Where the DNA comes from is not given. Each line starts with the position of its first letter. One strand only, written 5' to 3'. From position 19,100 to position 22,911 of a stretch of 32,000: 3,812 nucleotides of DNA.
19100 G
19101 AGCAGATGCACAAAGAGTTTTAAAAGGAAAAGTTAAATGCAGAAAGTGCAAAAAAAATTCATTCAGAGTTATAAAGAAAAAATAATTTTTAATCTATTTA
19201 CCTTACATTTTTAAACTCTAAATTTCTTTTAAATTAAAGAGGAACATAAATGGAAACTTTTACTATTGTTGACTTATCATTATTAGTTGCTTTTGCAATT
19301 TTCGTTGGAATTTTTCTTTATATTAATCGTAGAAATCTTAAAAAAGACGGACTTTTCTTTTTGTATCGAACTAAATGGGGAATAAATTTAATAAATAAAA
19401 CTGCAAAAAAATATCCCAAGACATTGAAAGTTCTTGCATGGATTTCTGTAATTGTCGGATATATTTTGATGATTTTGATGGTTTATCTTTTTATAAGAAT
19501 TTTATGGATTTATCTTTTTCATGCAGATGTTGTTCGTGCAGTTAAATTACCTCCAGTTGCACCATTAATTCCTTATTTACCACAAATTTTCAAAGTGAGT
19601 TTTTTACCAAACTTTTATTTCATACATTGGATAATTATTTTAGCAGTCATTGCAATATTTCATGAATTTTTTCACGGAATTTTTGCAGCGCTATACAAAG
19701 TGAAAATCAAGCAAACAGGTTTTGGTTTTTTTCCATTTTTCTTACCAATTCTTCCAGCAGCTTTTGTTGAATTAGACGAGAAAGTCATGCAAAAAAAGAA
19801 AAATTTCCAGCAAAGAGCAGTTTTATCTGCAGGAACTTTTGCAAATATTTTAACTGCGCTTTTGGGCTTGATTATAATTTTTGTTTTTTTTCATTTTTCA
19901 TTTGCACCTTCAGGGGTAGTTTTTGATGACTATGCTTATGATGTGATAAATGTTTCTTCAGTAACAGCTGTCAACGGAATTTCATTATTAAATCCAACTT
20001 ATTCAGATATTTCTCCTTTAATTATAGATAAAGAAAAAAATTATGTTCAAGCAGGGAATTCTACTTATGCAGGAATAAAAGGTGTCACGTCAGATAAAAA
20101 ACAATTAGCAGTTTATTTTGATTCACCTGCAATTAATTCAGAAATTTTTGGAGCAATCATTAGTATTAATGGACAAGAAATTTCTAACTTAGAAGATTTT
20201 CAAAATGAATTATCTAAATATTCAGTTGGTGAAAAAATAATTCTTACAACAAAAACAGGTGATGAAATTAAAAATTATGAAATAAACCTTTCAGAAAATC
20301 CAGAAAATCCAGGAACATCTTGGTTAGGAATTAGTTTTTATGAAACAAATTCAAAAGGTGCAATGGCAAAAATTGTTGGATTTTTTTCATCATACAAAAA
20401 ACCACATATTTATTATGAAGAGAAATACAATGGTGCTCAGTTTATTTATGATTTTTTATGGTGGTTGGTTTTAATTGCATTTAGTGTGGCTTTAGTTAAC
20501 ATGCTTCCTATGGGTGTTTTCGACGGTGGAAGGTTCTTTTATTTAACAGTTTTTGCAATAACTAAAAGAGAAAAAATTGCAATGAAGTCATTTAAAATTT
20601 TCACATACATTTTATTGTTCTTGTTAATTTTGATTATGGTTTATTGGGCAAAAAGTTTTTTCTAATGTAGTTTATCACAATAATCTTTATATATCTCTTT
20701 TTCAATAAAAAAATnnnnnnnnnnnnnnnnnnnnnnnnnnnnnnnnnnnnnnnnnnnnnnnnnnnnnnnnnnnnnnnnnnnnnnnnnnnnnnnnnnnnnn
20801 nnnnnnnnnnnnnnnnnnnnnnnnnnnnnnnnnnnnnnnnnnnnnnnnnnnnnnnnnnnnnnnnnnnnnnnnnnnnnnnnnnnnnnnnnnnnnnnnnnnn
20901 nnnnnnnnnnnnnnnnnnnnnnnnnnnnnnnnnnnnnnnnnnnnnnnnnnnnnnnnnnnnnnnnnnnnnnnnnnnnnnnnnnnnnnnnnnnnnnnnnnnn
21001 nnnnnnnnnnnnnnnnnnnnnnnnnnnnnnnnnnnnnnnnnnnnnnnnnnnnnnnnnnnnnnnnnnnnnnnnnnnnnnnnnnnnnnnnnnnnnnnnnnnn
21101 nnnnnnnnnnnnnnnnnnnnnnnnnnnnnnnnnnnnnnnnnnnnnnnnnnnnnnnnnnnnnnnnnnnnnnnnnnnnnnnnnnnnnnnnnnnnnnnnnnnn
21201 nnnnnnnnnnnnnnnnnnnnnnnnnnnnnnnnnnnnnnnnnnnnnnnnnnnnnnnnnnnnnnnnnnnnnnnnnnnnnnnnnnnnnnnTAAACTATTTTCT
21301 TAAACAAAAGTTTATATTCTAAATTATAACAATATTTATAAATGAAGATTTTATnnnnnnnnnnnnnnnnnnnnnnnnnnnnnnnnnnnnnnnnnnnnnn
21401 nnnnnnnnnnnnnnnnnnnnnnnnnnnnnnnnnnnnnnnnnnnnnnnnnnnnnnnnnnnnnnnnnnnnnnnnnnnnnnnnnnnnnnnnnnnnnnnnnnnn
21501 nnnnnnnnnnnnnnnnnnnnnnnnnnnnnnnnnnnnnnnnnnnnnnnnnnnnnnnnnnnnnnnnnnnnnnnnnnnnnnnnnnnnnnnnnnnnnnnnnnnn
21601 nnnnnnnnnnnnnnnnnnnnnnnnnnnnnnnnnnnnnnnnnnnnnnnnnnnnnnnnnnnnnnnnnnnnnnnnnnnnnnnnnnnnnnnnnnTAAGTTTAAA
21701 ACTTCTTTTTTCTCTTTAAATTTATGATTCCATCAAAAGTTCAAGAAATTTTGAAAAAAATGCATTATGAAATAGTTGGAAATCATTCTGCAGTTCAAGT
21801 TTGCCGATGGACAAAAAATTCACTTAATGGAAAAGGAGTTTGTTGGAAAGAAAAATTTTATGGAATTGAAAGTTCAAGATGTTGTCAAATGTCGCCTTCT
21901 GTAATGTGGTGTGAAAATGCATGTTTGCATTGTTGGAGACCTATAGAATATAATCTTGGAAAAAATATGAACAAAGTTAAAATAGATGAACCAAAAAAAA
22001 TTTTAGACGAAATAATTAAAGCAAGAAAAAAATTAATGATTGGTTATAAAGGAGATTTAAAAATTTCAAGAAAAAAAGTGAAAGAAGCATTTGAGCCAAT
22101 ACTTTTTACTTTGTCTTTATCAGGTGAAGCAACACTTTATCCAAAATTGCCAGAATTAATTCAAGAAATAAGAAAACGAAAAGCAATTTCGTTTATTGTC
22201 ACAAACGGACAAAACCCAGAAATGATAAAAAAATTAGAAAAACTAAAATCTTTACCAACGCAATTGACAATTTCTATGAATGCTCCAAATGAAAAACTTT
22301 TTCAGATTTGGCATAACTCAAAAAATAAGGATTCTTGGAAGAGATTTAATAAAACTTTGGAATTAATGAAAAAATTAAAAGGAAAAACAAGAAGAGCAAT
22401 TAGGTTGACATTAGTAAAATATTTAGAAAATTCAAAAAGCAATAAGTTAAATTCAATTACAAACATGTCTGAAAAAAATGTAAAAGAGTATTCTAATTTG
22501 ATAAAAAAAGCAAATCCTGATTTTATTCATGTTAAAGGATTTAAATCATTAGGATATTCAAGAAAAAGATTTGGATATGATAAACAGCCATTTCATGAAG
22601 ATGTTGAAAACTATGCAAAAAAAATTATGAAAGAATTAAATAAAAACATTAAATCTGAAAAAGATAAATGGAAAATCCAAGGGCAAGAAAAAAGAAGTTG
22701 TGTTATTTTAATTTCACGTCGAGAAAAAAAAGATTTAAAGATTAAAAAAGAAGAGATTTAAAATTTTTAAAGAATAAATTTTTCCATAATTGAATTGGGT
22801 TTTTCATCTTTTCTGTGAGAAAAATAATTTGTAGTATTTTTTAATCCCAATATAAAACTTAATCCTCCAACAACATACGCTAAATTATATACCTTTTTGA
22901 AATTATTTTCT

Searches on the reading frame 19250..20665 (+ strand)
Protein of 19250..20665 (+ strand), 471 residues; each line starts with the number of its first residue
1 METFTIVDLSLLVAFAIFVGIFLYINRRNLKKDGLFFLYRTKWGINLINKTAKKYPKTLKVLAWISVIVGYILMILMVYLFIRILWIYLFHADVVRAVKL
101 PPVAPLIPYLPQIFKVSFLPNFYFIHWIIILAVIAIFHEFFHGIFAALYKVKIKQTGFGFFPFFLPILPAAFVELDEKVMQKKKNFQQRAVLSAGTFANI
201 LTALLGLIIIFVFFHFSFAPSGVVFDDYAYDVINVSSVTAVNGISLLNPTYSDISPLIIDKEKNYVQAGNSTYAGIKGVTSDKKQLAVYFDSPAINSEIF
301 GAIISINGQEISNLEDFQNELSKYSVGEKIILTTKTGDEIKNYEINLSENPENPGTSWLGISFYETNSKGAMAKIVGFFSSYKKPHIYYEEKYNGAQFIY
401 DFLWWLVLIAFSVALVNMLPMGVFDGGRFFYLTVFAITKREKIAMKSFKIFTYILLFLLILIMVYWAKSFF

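Call 99: search_protein_families(library=pfam, max_evalue=0.0001, proteins=[window:19250-20665:+])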
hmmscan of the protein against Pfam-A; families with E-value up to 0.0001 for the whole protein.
window:19250-20665:+ (471 aa): 1 family
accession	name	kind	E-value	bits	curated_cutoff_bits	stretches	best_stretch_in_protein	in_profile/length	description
PF02163.28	Peptidase_M50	-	1.6e-24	86.9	27.2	1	128-461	3-220/221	Peptidase family M50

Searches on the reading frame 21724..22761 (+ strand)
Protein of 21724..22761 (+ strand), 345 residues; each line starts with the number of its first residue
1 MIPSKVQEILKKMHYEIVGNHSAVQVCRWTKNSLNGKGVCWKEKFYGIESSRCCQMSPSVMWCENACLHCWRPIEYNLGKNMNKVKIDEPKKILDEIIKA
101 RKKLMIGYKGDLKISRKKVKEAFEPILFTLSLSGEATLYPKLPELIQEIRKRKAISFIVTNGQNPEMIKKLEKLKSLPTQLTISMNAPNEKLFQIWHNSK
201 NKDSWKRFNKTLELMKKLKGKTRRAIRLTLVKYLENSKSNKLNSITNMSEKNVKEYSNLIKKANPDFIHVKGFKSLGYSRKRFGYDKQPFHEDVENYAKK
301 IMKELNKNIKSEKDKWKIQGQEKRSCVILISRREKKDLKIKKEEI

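Call 7: search_protein_families(library=pfam, max_evalue=1, proteins=[window:21724-22761:+])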
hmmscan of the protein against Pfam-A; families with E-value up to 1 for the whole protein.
window:21724-22761:+ (345 aa): 9 families
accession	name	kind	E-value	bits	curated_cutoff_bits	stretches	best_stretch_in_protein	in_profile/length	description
PF04055.27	Radical_SAM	-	1e-13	52.3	29.5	1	62-229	6-149/166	Radical SAM superfamily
PF08608.17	Wyosine_form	-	1.2e-08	35.5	22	1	262-332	1-63/63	Wyosine base formation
PF02074.21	Peptidase_M32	-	0.0048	16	25.1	1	136-226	49-139/489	Carboxypeptidase Taq (M32) metallopeptidase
PF13344.12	Hydrolase_6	-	0.0086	16.5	27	1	136-179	13-56/101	Haloacid dehalogenase-like hydrolase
PF13419.12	HAD_2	-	0.035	14.7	23.8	1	134-175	76-117/178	Haloacid dehalogenase-like hydrolase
PF00702.32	Hydrolase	-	0.05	14.4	26.4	1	116-170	77-130/191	haloacid dehalogenase-like hydrolase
PF13477.12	Glyco_trans_4_2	-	0.11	13.1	23.4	1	252-281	62-91/139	Glycosyl transferase 4-like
PF19583.5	ODP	-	0.13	12.6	27.2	1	134-201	20-85/194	ODP family beta lactamase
PF07900.17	DUF1670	-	0.83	9.4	25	1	231-259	190-220/220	Protein of unknown function (DUF1670)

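Call 16: find_related_loci(query=window:21724-22761:+, collection=genome_contigs, flank=10000)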
Query window:21724-22761:+ (345 aa) in genome_contigs; peptide patterns used: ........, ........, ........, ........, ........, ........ (x = any residue, [..] = any of these).
71 stretches matched a pattern; 28 encode a relative of the query (tblastn E <= 1e-3); 28 distinct loci.
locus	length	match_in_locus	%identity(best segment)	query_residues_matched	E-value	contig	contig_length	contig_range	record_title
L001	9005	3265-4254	66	1-341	1e-150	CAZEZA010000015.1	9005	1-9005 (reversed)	MAG TPA_asm: Candidatus Woesearchaeota archaeon isolate binchicken_co116_288 genome assembly, contig: NODE_8970_length_9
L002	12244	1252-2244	62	6-340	1e-142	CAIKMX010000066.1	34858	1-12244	uncultured archaeon isolate AlinenLipids_bin-4003 genome assembly, contig: bin-4003:66/70, whole genome shotgun sequence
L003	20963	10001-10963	63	1-332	5e-140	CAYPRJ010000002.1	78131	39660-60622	MAG TPA_asm: Candidatus Woesearchaeota archaeon isolate SRP141376_co1_231 genome assembly, contig: NODE_822_length_78131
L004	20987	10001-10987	62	5-341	1e-139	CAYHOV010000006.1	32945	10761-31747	MAG TPA_asm: Candidatus Woesearchaeota archaeon isolate ERP119705_co14_559 genome assembly, contig: NODE_974_length_3294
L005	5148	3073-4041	63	1-331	3e-139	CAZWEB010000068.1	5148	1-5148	MAG TPA_asm: Candidatus Woesearchaeota archaeon isolate SRP178699_co1_446 genome assembly, contig: NODE_24098_length_514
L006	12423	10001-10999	61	1-344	4e-138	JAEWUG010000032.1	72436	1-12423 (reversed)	MAG: Nanoarchaeota archaeon isolate OH_SDB_175 k127_568387, whole genome shotgun sequence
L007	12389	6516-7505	60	6-342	4e-136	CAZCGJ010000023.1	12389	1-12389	MAG TPA_asm: Candidatus Woesearchaeota archaeon isolate SRP272421_co2_592 genome assembly, contig: NODE_17644_length_123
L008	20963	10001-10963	61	1-331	2e-135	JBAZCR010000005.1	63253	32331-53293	MAG: Candidatus Pacearchaeota archaeon isolate SO_2017_LW2_78 scaffold_1051_c1_LW138R_2017, whole genome shotgun sequenc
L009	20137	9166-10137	60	5-342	1e-134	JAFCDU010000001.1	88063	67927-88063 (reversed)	Candidatus Pacearchaeota archaeon isolate Meg22_1012_Bin_115 Meg22_1012_Bin_115_scaffold_343, whole genome shotgun seque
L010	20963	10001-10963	62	1-331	2e-134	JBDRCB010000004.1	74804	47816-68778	MAG: archaeon isolate MEGAHIT-group-1.161 k141_2918550, whole genome shotgun sequence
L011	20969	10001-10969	59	7-342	2e-133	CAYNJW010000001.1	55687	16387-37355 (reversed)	MAG TPA_asm: Candidatus Woesearchaeota archaeon isolate binchicken_co67_274 genome assembly, contig: NODE_465_length_556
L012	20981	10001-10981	62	2-333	3e-133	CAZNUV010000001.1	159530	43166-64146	MAG TPA_asm: Candidatus Woesearchaeota archaeon isolate SRP178699_co1_41 genome assembly, contig: NODE_26_length_159530_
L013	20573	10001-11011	60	2-342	2e-131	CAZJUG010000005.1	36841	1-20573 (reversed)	MAG TPA_asm: Candidatus Woesearchaeota archaeon isolate binchicken_co27_484 genome assembly, contig: NODE_1943_length_36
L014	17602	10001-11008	61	1-345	4e-131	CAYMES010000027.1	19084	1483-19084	MAG TPA_asm: Candidatus Woesearchaeota archaeon isolate SRP141376_co2_243 genome assembly, contig: NODE_5938_length_1908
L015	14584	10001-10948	61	10-331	2e-129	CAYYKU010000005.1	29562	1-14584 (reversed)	MAG TPA_asm: Candidatus Woesearchaeota archaeon isolate SRP178699_co1_25 genome assembly, contig: NODE_1697_length_29562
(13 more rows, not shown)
